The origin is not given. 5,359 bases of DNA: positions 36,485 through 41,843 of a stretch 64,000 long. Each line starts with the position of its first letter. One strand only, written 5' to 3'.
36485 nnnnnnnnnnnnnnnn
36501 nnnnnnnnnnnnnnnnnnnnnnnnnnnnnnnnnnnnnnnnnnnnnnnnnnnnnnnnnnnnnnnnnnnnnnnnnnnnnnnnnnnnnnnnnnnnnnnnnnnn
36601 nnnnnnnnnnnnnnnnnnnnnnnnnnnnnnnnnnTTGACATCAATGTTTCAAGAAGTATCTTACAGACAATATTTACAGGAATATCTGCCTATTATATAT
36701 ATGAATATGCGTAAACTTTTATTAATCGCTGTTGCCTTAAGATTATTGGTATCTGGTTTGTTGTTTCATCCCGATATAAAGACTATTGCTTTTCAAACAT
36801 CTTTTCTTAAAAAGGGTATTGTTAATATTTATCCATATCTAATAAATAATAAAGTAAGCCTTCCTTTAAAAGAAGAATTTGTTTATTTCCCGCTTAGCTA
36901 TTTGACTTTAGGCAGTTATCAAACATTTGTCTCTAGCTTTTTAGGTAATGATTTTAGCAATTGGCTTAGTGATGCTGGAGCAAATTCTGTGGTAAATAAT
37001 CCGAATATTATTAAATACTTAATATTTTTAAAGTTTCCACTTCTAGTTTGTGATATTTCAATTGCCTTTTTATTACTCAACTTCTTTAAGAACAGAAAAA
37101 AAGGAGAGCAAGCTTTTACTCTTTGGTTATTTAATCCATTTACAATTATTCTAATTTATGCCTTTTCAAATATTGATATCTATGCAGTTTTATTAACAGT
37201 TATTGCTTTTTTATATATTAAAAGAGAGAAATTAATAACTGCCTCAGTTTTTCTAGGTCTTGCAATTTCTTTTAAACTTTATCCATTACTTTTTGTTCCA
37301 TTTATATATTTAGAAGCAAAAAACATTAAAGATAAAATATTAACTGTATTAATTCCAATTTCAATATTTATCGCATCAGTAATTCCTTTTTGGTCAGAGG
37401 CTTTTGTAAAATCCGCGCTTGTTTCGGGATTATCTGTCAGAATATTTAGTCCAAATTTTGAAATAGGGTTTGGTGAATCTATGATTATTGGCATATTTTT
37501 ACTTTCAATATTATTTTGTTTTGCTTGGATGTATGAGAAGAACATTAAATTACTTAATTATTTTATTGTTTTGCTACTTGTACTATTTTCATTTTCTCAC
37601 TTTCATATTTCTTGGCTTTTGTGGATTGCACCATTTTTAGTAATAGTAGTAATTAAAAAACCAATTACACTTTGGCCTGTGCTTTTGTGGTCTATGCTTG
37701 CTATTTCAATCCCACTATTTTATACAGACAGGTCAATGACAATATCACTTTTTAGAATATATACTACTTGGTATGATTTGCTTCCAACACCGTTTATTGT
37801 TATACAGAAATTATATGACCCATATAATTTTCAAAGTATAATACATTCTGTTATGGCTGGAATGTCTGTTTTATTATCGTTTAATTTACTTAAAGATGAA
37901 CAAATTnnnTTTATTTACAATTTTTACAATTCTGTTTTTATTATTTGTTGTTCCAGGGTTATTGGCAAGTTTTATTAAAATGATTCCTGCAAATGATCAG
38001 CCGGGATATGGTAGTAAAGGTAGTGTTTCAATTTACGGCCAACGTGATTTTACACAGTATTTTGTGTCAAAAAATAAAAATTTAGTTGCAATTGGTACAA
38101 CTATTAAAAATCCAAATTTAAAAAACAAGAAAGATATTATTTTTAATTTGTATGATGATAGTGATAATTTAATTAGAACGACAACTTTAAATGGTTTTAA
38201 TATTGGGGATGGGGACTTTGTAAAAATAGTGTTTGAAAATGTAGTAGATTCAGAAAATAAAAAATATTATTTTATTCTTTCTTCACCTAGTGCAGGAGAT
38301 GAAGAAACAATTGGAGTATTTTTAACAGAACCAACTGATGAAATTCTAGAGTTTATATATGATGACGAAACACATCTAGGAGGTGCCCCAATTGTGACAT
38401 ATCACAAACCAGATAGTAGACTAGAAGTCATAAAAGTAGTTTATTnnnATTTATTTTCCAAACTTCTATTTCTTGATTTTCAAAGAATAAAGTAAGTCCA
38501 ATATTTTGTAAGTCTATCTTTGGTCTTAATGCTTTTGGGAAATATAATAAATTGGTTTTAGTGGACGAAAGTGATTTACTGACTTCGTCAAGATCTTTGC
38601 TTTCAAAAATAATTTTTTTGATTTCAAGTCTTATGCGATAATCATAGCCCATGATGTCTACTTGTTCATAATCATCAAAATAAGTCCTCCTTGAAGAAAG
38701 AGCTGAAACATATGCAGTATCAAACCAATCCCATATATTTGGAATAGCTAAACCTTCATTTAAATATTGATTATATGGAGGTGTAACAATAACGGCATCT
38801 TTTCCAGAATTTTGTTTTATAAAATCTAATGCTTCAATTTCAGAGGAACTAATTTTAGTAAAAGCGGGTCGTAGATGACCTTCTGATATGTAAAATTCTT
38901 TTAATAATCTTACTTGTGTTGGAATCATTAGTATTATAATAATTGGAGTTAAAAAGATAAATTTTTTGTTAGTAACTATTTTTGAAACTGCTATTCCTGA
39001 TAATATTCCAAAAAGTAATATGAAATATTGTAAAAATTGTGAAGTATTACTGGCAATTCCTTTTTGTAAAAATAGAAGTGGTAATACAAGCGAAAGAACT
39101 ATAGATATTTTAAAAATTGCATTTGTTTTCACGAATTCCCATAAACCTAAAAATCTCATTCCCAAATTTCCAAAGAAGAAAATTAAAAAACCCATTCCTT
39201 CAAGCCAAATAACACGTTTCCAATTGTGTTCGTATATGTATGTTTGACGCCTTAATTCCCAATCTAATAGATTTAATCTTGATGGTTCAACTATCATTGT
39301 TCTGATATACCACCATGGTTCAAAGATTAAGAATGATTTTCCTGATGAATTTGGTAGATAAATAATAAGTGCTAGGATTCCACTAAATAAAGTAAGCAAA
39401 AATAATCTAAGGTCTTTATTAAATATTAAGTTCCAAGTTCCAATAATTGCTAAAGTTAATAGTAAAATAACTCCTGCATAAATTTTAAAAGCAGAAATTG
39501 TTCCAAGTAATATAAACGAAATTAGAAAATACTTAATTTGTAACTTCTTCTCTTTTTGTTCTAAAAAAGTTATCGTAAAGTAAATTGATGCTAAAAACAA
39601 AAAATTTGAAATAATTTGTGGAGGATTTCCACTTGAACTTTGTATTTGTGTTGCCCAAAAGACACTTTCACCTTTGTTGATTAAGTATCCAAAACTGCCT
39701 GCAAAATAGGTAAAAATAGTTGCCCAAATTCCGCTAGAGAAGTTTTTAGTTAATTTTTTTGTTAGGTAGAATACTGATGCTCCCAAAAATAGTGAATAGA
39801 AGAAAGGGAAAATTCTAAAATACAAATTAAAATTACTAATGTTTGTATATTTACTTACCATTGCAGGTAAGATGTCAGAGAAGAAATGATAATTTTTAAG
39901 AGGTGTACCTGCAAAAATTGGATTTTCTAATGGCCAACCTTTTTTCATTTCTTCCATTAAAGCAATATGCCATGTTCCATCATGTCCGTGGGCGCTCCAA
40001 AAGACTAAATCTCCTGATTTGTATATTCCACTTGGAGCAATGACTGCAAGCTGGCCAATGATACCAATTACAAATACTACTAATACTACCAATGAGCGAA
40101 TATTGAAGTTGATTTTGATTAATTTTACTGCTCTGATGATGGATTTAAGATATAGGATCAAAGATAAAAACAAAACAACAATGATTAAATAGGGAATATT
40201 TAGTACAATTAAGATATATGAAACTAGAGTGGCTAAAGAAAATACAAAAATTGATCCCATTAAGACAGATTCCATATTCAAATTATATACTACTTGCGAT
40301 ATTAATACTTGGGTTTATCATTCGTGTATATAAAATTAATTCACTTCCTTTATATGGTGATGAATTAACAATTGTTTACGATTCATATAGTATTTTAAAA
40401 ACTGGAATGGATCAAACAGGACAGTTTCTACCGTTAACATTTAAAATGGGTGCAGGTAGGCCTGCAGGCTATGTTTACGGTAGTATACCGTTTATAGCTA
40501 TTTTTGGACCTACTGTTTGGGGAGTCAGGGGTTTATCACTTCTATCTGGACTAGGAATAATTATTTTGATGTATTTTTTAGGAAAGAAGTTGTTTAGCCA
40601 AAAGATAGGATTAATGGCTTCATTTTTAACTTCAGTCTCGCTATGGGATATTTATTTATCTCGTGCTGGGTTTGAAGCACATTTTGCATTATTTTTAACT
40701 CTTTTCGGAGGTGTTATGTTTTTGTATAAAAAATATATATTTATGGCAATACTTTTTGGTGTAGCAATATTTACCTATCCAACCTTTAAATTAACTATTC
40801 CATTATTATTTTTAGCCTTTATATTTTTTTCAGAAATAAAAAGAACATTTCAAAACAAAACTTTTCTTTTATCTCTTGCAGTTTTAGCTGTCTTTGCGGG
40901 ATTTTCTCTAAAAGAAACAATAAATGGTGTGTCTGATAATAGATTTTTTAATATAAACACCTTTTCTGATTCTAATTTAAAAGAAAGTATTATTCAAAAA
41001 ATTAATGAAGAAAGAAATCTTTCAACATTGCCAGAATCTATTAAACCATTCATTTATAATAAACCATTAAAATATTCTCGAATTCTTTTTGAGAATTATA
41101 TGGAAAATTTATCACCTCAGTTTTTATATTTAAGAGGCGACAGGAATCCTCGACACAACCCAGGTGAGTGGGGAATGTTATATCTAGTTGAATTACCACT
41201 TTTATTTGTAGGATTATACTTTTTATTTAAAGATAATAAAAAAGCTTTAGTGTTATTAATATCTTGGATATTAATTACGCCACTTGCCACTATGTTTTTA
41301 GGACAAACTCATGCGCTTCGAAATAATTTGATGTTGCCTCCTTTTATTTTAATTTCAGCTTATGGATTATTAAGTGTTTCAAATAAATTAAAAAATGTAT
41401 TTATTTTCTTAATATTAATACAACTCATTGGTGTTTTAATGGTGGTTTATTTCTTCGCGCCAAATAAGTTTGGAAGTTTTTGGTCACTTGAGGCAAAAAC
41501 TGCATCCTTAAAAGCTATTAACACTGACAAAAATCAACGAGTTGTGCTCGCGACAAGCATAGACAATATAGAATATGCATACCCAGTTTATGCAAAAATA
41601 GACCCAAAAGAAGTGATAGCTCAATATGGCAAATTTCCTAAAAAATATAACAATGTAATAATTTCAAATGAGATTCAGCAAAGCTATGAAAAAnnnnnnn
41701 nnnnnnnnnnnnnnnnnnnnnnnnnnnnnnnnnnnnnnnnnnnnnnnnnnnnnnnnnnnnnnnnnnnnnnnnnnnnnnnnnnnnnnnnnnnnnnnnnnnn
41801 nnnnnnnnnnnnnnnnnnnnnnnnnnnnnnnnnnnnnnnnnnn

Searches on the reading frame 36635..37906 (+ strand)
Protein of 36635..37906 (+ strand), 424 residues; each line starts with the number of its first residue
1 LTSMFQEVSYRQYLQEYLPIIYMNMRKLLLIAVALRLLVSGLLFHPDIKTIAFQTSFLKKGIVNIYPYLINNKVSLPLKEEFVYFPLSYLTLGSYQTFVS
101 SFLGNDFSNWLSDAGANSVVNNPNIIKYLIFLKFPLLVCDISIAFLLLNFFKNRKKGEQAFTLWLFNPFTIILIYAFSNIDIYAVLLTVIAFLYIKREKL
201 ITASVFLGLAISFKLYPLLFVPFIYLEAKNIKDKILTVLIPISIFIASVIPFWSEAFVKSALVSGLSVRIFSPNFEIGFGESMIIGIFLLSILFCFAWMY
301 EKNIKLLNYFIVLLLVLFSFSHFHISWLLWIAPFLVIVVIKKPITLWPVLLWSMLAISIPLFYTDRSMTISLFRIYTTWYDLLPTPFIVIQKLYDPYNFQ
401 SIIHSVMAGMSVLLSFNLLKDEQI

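Call 15: search_protein_families(library=pfam, proteins=[window:36635-37906:+], max_evalue=0.01)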
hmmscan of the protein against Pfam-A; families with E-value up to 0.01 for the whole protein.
window:36635-37906:+ (424 aa): 1 family
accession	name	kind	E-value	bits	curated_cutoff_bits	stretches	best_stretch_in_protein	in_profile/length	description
PF09594.16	GT87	-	0.00038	20.7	25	1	172-259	68-157/237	Glycosyltransferase family 87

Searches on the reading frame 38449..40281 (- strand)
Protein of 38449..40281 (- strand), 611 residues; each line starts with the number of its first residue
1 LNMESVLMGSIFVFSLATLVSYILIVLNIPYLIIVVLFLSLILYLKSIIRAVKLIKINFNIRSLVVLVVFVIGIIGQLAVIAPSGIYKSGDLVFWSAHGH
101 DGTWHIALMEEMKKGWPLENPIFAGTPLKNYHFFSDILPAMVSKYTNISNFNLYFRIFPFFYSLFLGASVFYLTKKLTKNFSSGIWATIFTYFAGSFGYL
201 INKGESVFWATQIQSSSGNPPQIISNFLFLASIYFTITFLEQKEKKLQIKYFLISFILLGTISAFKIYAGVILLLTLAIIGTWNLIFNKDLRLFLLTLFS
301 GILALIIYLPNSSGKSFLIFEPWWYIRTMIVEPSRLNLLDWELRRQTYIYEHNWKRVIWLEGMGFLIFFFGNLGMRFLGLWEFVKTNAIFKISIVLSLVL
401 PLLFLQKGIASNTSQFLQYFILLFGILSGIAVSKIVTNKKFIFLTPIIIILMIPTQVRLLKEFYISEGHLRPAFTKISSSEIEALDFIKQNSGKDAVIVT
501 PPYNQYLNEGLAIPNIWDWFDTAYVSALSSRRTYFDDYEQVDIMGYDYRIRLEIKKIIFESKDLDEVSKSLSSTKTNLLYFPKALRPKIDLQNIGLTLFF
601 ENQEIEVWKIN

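Call 4: search_protein_families(library=pfam, proteins=[window:38449-40281:-], max_evalue=10)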
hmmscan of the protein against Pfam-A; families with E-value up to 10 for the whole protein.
window:38449-40281:- (611 aa): 2 families
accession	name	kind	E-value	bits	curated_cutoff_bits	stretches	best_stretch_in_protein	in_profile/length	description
PF20556.3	DUF6768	-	0.0069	16.5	27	1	223-270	49-96/123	Family of unknown function (DUF6768)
PF20604.3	DUF6798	-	0.031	14.4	26.9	1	481-505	3-27/61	Domain of unknown function (DUF6798)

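Call 5: search_protein_families(library=ncbifam, proteins=[window:38449-40281:-], max_evalue=10)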
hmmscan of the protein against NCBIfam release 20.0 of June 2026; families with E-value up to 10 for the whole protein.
window:38449-40281:- (611 aa): 0 families

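Call 27: find_homologous_proteins(query=window:38449-40281:-)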
Query window:38449-40281:- (611 aa): 561 proteins with E <= 0.001 among 8000 candidates; the best 120 are listed.
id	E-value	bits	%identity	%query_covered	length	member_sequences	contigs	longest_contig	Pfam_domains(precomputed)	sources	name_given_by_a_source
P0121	0.0e+0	1211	100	90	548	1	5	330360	-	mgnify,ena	mgnify:CR=1 FL=1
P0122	0.0e+0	1185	97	90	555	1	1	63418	-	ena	-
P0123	0.0e+0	1179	97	90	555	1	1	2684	-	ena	-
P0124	0.0e+0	1154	95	90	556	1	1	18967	-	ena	-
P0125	0.0e+0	1069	79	100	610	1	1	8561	-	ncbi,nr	ncbi:MAG: hypothetical protein Q8Q30_02780 [Candidatus Woesebacteria bacterium]|nr:hypothetical prot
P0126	0.0e+0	1047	78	99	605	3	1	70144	-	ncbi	-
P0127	0.0e+0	1038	77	99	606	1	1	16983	-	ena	-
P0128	0.0e+0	1031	76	99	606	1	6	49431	-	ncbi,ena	-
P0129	0.0e+0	1027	76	99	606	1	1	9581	-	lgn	-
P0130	0.0e+0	1023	100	77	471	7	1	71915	-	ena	-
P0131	0.0e+0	1019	75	99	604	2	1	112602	-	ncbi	-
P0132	0.0e+0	1018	77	100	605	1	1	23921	-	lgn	-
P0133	0.0e+0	1016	76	99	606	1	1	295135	-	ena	-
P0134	0.0e+0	1015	74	100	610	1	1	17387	-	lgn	-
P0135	0.0e+0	1014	75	99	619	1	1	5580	-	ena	-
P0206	1.8e-258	877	64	100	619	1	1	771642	-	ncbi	-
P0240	1.8e-246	838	62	100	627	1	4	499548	-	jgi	jgi:hypothetical protein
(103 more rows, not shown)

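Call 53: find_encoding_contigs(protein=P0206, flank=10000, max_places=1)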
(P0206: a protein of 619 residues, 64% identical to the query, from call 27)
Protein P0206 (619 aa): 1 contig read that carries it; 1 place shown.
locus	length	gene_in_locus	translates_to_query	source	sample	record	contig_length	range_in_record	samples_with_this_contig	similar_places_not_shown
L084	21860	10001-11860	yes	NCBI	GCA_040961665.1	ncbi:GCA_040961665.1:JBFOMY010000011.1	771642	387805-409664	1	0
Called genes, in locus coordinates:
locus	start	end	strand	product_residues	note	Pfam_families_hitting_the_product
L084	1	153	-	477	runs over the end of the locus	PF09852:DUF2079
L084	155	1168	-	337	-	PF13579:Glyco_trans_4_4 (faint), PF13439:Glyco_transf_4, PF00534:Glycos_transf_1, PF13692:Glyco_trans_1_4, PF20706:GT4-conflict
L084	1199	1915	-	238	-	PF00106:adh_short, PF08659:KR, PF13561:adh_short_C2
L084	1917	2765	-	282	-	PF00535:Glycos_transf_2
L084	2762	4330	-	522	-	PF02366:PMT, PF13231:PMT_2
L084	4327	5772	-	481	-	PF13231:PMT_2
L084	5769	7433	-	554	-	PF02366:PMT, PF13231:PMT_2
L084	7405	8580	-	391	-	PF13231:PMT_2 (weak)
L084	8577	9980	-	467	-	PF13231:PMT_2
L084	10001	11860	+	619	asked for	-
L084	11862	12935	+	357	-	-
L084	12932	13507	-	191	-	-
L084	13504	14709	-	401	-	PF09594:GT87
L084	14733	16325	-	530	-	PF02366:PMT (weak), PF13231:PMT_2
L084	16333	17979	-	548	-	-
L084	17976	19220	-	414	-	PF09594:GT87, PF05007:Mannosyl_trans (faint)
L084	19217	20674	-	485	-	-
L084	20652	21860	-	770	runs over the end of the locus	PF09586:YfhO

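Call 54: find_encoding_contigs(protein=P0240, flank=10000, max_places=1)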
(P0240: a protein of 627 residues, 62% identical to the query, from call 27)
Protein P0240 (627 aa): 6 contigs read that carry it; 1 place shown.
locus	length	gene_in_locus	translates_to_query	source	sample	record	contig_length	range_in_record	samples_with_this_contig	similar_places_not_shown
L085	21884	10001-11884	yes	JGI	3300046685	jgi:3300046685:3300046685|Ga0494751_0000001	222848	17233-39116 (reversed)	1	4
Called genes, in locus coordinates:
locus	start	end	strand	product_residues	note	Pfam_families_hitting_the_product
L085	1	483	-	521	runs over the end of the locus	PF02366:PMT, PF13231:PMT_2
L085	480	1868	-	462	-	PF13231:PMT_2 (weak)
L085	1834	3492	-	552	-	PF02366:PMT, PF13231:PMT_2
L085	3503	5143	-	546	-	-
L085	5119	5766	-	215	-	-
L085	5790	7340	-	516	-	PF13231:PMT_2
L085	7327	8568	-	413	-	PF13231:PMT_2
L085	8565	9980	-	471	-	PF13231:PMT_2 (weak)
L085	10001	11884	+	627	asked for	-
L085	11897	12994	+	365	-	-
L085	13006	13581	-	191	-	-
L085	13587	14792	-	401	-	PF09594:GT87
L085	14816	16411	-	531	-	PF13231:PMT_2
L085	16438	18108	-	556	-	-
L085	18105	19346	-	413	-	PF09594:GT87 (weak)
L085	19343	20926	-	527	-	-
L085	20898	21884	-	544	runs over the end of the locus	PF10131:PTPS_related, PF13231:PMT_2 (weak)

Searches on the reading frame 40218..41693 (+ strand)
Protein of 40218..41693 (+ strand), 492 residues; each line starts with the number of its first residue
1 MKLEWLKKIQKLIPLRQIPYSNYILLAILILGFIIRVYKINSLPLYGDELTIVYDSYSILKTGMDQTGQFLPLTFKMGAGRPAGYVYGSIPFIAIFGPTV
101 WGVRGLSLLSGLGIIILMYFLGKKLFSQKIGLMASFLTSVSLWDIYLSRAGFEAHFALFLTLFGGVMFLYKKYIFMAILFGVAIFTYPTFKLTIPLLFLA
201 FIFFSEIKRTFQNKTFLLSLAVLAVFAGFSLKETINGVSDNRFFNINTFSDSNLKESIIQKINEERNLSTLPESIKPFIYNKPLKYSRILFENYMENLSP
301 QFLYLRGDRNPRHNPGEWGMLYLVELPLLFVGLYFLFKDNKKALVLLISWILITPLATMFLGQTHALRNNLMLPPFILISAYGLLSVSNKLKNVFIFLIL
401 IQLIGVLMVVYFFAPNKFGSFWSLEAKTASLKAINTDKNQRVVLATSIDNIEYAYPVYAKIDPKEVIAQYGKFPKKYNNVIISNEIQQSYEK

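Call 17: search_protein_families(library=pfam, proteins=[window:40218-41693:+], max_evalue=0.01)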
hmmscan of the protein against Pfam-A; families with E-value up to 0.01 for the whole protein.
window:40218-41693:+ (492 aa): 1 family
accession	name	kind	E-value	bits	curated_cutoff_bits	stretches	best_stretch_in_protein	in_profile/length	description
PF13231.12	PMT_2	-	2.2e-06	28.4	26.1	1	92-227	13-155/160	Dolichyl-phosphate-mannose-protein mannosyltransferase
